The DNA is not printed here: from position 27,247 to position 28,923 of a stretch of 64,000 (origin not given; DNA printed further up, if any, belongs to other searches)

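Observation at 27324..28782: Sharply bounded AT-rich islet encoding a lone soluble KAP-family NTPase, inserted between clpA and a convergent DUF482 gene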

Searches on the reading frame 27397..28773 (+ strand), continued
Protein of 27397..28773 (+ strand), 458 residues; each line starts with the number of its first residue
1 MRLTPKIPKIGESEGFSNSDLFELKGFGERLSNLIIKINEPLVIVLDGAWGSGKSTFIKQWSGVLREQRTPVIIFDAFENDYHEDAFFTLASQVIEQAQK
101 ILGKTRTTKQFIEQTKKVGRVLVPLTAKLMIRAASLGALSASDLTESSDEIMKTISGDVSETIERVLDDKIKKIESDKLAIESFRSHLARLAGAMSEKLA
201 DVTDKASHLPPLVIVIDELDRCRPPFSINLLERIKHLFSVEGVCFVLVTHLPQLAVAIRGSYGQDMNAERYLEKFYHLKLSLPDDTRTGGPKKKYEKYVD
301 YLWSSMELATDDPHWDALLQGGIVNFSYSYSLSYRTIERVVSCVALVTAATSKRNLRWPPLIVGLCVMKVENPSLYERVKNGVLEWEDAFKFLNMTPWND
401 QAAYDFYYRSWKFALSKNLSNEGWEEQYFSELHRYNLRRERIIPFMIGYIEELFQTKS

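Call 23: find_encoding_contigs(protein=P0006, flank=8000, max_places=1)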
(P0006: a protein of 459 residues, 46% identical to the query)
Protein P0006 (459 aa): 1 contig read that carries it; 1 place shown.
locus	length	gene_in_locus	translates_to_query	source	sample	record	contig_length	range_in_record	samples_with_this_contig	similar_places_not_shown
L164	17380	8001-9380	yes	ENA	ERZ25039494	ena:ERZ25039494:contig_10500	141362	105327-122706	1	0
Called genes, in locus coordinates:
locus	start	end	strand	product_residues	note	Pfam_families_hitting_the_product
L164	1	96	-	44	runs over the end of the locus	-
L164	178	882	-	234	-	PF13709:DUF4159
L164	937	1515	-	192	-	-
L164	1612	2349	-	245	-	-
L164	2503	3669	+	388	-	-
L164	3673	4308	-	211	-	-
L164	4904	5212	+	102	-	-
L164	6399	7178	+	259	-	PF01743:PolyA_pol, PF12627:PolyA_pol_RNAbd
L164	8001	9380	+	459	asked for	PF07693:KAP_NTPase (weak), PF13191:AAA_16 (faint), PF13401:AAA_22 (faint), PF07693:KAP_NTPase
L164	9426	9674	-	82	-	PF20172:DUF6538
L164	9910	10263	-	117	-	PF12852:Cupin_6 (weak), PF07883:Cupin_2, PF02311:AraC_binding (weak)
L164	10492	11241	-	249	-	-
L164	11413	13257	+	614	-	PF14691:Fer4_20, PF01262:AlaDh_PNT_C (faint), PF00070:Pyr_redox (faint), PF01266:DAO (weak), PF07992:Pyr_redox_2, PF13450:NAD_binding_8 (weak), PF00037:Fer4 (weak), PF12797:Fer4_2 (weak), +2 more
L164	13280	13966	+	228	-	PF07992:Pyr_redox_2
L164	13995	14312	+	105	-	-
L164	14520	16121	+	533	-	PF01558:POR (weak), PF02776:TPP_enzyme_N, PF01855:POR_N, PF02780:Transketolase_C (faint), PF17147:PFOR_II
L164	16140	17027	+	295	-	PF02775:TPP_enzyme_C, PF12367:PFO_beta_C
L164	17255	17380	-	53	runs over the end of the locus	-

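Call 24: find_encoding_contigs(protein=P0009, flank=8000, max_places=1)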
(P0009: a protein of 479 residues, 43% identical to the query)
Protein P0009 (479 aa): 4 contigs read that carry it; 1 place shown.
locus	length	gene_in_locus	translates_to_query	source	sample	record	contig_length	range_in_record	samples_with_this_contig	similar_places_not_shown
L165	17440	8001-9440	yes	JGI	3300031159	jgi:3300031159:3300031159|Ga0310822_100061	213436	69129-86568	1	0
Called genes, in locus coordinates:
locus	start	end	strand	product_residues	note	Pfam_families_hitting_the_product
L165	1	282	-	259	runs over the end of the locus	PF00588:SpoU_methylase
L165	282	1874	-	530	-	PF00682:HMGL-like, PF22617:HCS_D2, PF08502:LeuA_dimer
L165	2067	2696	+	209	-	-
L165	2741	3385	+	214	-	PF01810:LysE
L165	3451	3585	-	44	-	-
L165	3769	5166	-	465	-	PF01406:tRNA-synt_1e, PF09334:tRNA-synt_1g (faint), PF00133:tRNA-synt_1 (weak), PF09190:DALR_2, PF23493:CysS_C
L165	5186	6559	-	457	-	PF00749:tRNA-synt_1c, PF19269:Anticodon_2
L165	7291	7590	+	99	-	PF02586:SRAP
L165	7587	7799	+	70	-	-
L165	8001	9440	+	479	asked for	PF07693:KAP_NTPase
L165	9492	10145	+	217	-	PF00565:SNase, PF27542:ArfC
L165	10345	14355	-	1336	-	PF28130:DUF8371 (weak)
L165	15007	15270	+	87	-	PF12728:HTH_17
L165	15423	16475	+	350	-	-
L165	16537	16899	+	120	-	-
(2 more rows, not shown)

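Call 25: find_encoding_contigs(protein=P0037, flank=8000, max_places=1)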
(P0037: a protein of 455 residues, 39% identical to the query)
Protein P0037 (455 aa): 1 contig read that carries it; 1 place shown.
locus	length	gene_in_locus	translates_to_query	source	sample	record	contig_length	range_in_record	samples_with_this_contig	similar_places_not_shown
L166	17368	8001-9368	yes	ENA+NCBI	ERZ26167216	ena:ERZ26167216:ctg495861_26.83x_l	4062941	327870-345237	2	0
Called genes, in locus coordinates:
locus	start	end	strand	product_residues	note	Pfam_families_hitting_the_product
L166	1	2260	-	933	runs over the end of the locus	PF07517:SecA_DEAD, PF00270:DEAD (weak), PF01043:SecA_PP_bind, PF21090:P-loop_SecA, PF07516:SecA_SW, PF02810:SEC-C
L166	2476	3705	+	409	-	PF01960:ArgJ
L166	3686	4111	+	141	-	PF00293:NUDIX, PF14815:NUDIX_4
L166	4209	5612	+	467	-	PF01425:Amidase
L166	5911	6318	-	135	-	PF15919:HicB_lk_antitox, PF15970:HicB-like_2 (weak)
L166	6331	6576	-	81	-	PF07927:HicA_toxin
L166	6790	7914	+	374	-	-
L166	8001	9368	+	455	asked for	PF07693:KAP_NTPase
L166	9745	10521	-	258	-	PF00005:ABC_tran, PF13304:AAA_21 (faint)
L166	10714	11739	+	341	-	PF02653:BPD_transp_2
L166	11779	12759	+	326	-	PF00532:Peripla_BP_1, PF13407:Peripla_BP_4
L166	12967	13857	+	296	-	PF05853:BKACE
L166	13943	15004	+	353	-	PF14226:DIOX_N, PF03171:2OG-FeII_Oxy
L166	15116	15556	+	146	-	PF05899:Cupin_3 (weak), PF07883:Cupin_2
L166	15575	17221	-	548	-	PF00743:FMO-like, PF01266:DAO (faint), PF07992:Pyr_redox_2, PF13450:NAD_binding_8, PF13454:NAD_binding_9 (faint), PF13738:Pyr_redox_3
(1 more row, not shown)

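Call 29: search_solved_structures(query=window:27397-28770:+, max_evalue=1)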
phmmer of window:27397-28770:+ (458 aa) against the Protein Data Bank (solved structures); distinct sequences matched with E-value up to 1: 7.
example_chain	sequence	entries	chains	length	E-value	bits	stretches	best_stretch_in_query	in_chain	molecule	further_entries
4yms_J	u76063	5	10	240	0.0066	18.5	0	20-68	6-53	ABC-type polar amino acid transport system, ATPase component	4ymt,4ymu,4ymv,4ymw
3c41_J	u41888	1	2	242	0.075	15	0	26-66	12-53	Amino acid ABC transporter (ArtP)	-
2olj_A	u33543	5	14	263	0.08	14.9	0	25-65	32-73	Amino acid ABC transporter | protein ArtP | ArtP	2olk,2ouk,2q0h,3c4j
9jix_A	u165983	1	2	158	0.31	13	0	42-81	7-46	De Novo Designed ATPase, PL2x4_2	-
1rz3_A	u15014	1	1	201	0.43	12.5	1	34-77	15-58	hypothetical protein RBSTP0775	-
5xu1_A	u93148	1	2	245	0.78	11.7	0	176-257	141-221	ABC transporter ATP-binding protein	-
9t5j_B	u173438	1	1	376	0.88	11.5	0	40-76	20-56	GPN-loop GTPase 1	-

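Call 33: search_dna_similar(query=window:27397-28770:+, collection=plasmids, mode=protein, max_rows=25)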
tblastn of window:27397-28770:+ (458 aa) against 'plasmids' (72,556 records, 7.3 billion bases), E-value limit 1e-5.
Records with a match: 41; places in all: 44; records where one place covers at least 80% of the query: 11.
Best place of each record, by identity: <60% 41.
By first word of the organism name: Pantoea 10; Ralstonia 6; Cupriavidus 4; Vibrio 3; Limosilactobacillus 2; Tritonibacter 2; Lactobacillus 2; Neorhizobium 1; Burkholderia 1; Alteromonas 1; and 9 more.
By predicted mobility (MOB-suite, as given by PLSDB): non-mobilizable 20; mobilizable 16; conjugative 5.
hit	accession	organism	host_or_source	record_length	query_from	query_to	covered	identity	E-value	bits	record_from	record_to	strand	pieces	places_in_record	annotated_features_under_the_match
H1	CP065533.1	Ralstonia solanacearum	peanut,whole organism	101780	19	393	82%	30.2%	4e-37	152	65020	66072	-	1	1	record has no annotation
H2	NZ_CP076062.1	Cupriavidus sp. EM10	Pure-cultured cell,sewage water sludge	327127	18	381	79%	31.0%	2e-37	153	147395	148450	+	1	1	P-loop NTPase fold protein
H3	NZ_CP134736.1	Pantoea agglomerans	cell culture,Water from main ditch ...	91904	14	395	83%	29.3%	4e-33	140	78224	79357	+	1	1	P-loop NTPase fold protein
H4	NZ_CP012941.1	Ralstonia solanacearum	plantain,cell culture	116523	19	430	90%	26.6%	1e-36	150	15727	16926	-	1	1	P-loop NTPase fold protein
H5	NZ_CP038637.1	Cupriavidus oxalaticus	whole organism,sewage sludge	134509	19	382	79%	30.0%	2e-34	144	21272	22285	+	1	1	P-loop NTPase fold protein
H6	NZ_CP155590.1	Ralstonia solanacearum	Musa sp.,cell culture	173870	19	430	90%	26.4%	8e-36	148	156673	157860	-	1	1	P-loop NTPase fold protein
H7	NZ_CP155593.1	Ralstonia solanacearum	Musa sp.,cell culture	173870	19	430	90%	26.4%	8e-36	148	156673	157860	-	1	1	P-loop NTPase fold protein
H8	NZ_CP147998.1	Neorhizobium sp. EC2-8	-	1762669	37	444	89%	26.2%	3e-29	129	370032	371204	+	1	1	record has no annotation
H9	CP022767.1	Ralstonia solanacearum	Solanum tuberosum,single cell,Potato ...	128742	13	388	82%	28.3%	7e-38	154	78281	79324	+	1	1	hypothetical protein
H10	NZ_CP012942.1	Ralstonia solanacearum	plantain,cell culture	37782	19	420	88%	26.3%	1e-35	148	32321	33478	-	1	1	P-loop NTPase fold protein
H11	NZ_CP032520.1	Cupriavidus oxalaticus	cell culture,activated sludge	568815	19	380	79%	28.3%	3e-36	149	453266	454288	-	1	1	P-loop NTPase fold protein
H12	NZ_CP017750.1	Cupriavidus sp. USMAA2-4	cell culture,Sungai Pinang, Penang, ...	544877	19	348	72%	30.6%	4e-37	152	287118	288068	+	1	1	P-loop NTPase fold protein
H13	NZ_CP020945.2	Pantoea ananatis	Allium cepa,tissue sample,Toombs County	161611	19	382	79%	27.2%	6e-30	130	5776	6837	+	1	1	P-loop NTPase fold protein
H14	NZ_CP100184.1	Burkholderia glumae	cell culture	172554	3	377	82%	26.3%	7e-28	124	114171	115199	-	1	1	KAP family NTPase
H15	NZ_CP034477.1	Pantoea agglomerans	food,leaf from rome apple cultivar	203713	31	451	92%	23.4%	5e-24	113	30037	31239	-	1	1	P-loop NTPase fold protein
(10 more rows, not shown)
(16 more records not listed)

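Call 34: search_dna_similar(query=window:27397-28770:+, collection=phages, mode=protein, max_rows=15)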
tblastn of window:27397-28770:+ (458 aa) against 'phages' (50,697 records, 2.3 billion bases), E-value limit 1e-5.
Records with a match: 5; places in all: 5; records where one place covers at least 80% of the query: 2.
Best place of each record, by identity: <60% 5.
By first word of the organism name: Bacteriophage 2; Vibrio 1; Salmonella 1; Fusobacterium 1.
By host as written in the record: Vibrio anguillarum strain 90-11-286 1; - 1; Helicobacter sp. 1; Homo sapiens 1; Fusobacterium necrophorum subsp. necrophorum strain FN37 1.
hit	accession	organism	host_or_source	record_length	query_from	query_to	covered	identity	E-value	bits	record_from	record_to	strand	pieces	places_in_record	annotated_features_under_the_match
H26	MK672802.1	Vibrio phage Va_90-11-286_p16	Vibrio anguillarum strain 90-11-286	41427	1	447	98%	35.7%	1e-67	239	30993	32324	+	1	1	hypothetical protein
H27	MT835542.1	Bacteriophage sp.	human fecal samples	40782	27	379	77%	27.6%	3e-33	139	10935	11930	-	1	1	record has no annotation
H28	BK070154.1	Bacteriophage sp.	Helicobacter sp.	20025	1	385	84%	23.9%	2e-26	119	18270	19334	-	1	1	hypothetical protein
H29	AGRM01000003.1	Salmonella enterica subsp. houtenae str. ATCC BAA-1581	Homo sapiens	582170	16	288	60%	28.4%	3e-23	109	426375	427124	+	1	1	P-loop domain protein, KAP family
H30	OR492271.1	Fusobacterium phage phiFN37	Fusobacterium necrophorum subsp. ...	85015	196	298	22%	34.0%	7e-12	74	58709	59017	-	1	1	hypothetical protein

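Call 36: get_annotated_region(hit=H26, flank=6000)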
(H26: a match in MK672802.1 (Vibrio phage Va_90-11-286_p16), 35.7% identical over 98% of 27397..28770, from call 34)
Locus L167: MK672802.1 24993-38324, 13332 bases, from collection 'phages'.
description: Vibrio phage Va_90-11-286_p16, complete genome.
organism: Vibrio phage Va_90-11-286_p16 (NCBI taxid 2565519)
taxonomy: Viruses; Duplodnaviria; Heunggongvirae; Uroviricota; Caudoviricetes
host: Vibrio anguillarum strain 90-11-286; source: -; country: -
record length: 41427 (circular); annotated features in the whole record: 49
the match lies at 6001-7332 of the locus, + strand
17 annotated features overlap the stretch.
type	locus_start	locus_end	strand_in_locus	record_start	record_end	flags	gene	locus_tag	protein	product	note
CDS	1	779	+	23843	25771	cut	-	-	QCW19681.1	threonine-tRNA ligase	-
CDS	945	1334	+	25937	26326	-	-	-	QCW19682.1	translation initiation factor protein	translation initial factor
CDS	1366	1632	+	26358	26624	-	-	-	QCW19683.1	ribosomal L35P protein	l35p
CDS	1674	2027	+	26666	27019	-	-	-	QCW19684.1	ribosomal L20 protein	l20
CDS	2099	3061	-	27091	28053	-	-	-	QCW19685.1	integrase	-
CDS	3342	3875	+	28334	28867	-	-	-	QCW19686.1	hypothetical protein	unknown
CDS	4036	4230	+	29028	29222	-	-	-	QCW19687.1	hypothetical protein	unknown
CDS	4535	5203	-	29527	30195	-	-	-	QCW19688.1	methyltransferase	-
CDS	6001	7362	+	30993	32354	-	-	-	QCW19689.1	hypothetical protein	unknown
CDS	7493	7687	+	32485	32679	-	-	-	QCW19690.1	hypothetical protein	unknown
CDS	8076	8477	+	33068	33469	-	-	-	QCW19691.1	hypothetical protein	unknown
CDS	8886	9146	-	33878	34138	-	-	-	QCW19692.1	hypothetical protein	unknown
CDS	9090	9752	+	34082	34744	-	-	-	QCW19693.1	hypothetical protein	unknown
CDS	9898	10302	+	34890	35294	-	-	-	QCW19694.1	hypothetical protein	unknown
CDS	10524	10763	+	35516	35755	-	-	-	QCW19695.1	hypothetical protein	unknown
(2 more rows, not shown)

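Call 37: find_encoding_contigs(protein=P0102, flank=8000, max_places=2)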
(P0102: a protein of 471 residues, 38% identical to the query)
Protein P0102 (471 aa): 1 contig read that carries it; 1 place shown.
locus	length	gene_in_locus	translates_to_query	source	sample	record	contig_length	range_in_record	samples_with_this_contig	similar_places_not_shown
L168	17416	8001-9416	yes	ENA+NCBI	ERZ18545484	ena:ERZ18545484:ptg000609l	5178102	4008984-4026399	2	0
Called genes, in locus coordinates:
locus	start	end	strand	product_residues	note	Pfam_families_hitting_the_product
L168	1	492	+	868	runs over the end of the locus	PF00675:Peptidase_M16, PF05193:Peptidase_M16_C, PF00675:Peptidase_M16, PF05193:Peptidase_M16_C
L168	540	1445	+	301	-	PF06325:PrmA, PF13489:Methyltransf_23 (weak), PF05175:MTS (weak), PF08241:Methyltransf_11 (weak), PF13649:Methyltransf_25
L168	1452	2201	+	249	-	PF20260:PUA_4, PF04452:Methyltrans_RNA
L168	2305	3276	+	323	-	PF02951:GSH-S_N, PF02955:GSH-S_ATP, PF08443:RimK, PF14397:ATPgrasp_ST (faint)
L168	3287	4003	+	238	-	PF02592:Vut_1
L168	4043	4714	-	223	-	PF13641:Glyco_tranf_2_3, PF00535:Glycos_transf_2, PF10111:Glyco_tranf_2_2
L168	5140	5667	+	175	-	-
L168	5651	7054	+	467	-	-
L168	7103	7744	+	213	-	-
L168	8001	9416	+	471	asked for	PF07693:KAP_NTPase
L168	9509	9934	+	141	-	PF08238:Sel1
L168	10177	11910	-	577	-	PF00474:SSF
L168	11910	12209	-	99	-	PF13937:DUF4212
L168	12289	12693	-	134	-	PF00571:CBS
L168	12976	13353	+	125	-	PF02041:Auxin_BP, PF07883:Cupin_2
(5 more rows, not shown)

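Call 38: find_encoding_contigs(protein=P0090, flank=8000, max_places=1)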
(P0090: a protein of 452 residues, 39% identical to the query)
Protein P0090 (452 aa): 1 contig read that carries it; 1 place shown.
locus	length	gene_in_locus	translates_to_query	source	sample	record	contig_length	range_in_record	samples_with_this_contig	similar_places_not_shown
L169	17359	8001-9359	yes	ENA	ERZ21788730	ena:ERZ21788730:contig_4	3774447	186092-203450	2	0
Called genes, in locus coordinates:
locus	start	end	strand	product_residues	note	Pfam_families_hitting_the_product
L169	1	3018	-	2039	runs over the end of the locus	PF11924:IAT_beta, PF03160:Calx-beta (weak)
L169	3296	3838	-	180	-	PF01936:NYN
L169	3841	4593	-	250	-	PF26869:Phage_T4_gp2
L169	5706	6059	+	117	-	-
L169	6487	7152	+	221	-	PF14338:Mrr_N, PF05443:ROS_MUCR (weak)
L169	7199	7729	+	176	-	-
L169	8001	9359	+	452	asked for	PF07693:KAP_NTPase, PF24883:NPHP3_N (faint), PF01637:ATPase_2 (faint), PF13401:AAA_22 (faint)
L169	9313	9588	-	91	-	-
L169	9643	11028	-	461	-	PF01555:N6_N4_Mtase, PF14279:HNH_5 (faint), PF01844:HNH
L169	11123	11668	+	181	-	-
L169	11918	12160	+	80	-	-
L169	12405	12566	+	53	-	-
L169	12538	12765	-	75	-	-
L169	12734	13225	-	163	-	PF08463:EcoEI_R_C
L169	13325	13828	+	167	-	-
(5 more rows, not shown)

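Call 39: find_encoding_contigs(protein=P0109, flank=8000, max_places=1)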
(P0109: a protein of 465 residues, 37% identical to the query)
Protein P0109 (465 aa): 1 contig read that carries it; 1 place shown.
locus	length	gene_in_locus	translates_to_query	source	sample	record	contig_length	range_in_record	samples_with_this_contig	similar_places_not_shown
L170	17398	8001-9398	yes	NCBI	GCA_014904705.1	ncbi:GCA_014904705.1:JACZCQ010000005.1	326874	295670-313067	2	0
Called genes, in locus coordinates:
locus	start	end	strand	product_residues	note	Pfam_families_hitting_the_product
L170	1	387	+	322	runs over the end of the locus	PF02737:3HCDH_N, PF03446:NAD_binding_2 (weak), PF00725:3HCDH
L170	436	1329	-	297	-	PF00126:HTH_1, PF03466:LysR_substrate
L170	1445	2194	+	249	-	PF00106:adh_short, PF08659:KR, PF23441:SDR, PF13561:adh_short_C2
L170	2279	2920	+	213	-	PF03446:NAD_binding_2 (weak), PF03807:F420_oxidored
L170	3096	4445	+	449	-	PF00202:Aminotran_3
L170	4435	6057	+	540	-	PF00732:GMC_oxred_N, PF00890:FAD_binding_2 (faint), PF01266:DAO (faint), PF13450:NAD_binding_8 (faint), PF05199:GMC_oxred_C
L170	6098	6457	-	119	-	-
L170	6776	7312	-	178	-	-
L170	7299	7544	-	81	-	-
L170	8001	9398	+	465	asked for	PF01637:ATPase_2 (faint), PF07693:KAP_NTPase, PF13191:AAA_16 (faint), PF05729:NACHT (faint)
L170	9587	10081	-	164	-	PF02464:CinA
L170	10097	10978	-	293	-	PF03446:NAD_binding_2, PF03807:F420_oxidored, PF14833:NAD_binding_11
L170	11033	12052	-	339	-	PF00296:Bac_luciferase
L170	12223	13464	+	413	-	PF03600:CitMHS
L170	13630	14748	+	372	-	PF25917:BSH_RND, PF25973:BSH_CzcB (faint), PF25954:Beta-barrel_RND_2, PF25963:Beta-barrel_AAEA, PF25990:Beta-barrel_YknX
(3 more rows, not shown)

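Call 40: find_encoding_contigs(protein=P0043, flank=8000, max_places=1)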
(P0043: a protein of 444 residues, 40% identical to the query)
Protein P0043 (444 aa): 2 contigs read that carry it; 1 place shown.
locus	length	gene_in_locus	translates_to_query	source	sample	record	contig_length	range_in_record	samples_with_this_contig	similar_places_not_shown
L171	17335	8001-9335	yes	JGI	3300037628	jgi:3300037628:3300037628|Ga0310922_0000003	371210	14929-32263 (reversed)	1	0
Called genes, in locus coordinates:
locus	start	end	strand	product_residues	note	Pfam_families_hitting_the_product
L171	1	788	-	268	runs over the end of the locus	PF01026:TatD_DNase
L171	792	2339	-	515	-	PF00133:tRNA-synt_1, PF01406:tRNA-synt_1e (weak), PF09334:tRNA-synt_1g, PF00133:tRNA-synt_1, PF19303:Anticodon_3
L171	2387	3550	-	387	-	PF13177:DNA_pol3_delta2, PF00004:AAA (weak)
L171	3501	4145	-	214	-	PF13521:AAA_28, PF02223:Thymidylate_kin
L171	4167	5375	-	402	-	PF00768:Peptidase_S11, PF13354:Beta-lactamase2, PF07943:PBP5_C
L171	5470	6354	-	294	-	PF03330:DPBB_1, PF05036:SPOR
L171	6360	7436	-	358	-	PF13406:SLT_2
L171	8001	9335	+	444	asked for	PF07693:KAP_NTPase, PF13401:AAA_22 (faint)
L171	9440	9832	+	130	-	PF14347:DUF4399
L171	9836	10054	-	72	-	-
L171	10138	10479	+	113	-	PF01258:zf-dskA_traR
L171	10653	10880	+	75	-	-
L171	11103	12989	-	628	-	PF01946:Thi4 (weak), PF01593:Amino_oxidase (weak), PF13450:NAD_binding_8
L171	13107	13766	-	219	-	-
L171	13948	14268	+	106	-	PF01541:GIY-YIG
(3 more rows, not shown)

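Call 42: predict_structure(alignment_id=A1)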
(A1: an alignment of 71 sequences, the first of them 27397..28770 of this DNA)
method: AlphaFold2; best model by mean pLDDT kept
length: 458 residues; sequences in the alignment: 71
mean_pLDDT: 90.0   pTM: 0.85
mean pLDDT of the five models: 90.0, 88.1, 88.1, 87.4, 86.7
residues with pLDDT >= 90: 364; 70-90: 45; 50-70: 39; < 50: 10
segments of 3 or more residues with pLDDT < 50: 138-141
pLDDT, mean of each block of 10 residues (from residue 1): 92 90 94 95 96 94 96 98 95 98 97 96 63 50 51 57 82 93 97 96 77 98 95 95 98 96 95 97 73 92 97 97 95 94 96 95 98 97 96 85 94 94 92 95 96 71
secondary structure, 60 per line:
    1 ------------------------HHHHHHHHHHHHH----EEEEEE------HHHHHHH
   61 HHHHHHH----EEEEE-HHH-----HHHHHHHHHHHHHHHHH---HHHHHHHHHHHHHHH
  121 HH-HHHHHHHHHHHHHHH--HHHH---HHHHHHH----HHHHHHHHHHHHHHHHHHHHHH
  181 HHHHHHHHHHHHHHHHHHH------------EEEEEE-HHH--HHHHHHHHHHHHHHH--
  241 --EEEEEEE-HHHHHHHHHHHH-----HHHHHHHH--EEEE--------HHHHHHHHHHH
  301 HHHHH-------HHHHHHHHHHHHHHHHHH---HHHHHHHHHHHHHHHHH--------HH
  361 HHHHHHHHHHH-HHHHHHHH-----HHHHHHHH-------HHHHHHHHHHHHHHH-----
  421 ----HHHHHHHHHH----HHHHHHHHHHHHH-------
elements in order: H25-37 E42-47 H54-67 E72-76 H86-102 H106-122 H124-138 H141-144 H148-154 H159-199 E212-217 H224-238 E243-249 H251-262 H268-275 E278-281 H290-305 H313-330 H334-350 H359-371 H373-380 H386-393 H401-415 H425-434 H439-451
